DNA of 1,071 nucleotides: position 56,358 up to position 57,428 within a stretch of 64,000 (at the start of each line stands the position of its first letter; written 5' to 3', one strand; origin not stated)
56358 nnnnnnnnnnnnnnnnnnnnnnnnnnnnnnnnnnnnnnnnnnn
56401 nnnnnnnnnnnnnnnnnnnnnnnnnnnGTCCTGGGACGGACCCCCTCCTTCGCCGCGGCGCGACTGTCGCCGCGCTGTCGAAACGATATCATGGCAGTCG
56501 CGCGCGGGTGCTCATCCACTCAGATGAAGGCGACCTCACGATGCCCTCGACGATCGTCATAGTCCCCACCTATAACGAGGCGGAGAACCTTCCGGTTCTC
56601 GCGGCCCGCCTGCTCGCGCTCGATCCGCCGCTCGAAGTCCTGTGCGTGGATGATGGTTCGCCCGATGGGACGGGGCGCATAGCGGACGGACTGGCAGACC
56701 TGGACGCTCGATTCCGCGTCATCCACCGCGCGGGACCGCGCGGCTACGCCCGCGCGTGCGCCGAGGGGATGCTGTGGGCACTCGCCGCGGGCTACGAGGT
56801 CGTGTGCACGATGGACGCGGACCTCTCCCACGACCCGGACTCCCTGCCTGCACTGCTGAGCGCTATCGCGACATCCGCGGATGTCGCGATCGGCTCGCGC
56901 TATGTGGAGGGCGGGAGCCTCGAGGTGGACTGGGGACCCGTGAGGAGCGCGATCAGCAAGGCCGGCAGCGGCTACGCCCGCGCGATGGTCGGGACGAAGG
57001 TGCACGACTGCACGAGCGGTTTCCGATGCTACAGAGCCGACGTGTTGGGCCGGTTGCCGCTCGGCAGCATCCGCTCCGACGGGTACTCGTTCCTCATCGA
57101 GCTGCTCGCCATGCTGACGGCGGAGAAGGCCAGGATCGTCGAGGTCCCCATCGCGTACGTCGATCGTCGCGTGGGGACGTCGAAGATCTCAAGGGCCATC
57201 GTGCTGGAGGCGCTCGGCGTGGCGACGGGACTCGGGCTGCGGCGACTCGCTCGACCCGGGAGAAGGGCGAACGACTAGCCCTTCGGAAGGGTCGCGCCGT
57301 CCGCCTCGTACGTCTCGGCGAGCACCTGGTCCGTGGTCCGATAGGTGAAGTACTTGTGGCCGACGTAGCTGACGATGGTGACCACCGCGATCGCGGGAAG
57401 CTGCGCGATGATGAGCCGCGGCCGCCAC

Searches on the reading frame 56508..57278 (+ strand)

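Call 15: search_protein_families(library=pfam, proteins=[window:56508-57278:+], max_evalue=0.00001)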
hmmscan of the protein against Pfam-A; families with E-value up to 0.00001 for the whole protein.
window:56508-57278:+ (256 aa): 1 family
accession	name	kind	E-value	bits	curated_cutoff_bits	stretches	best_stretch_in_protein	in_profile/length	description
PF00535.33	Glycos_transf_2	-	3.8e-32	112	23.3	1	17-180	2-164/168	Glycosyl transferase family 2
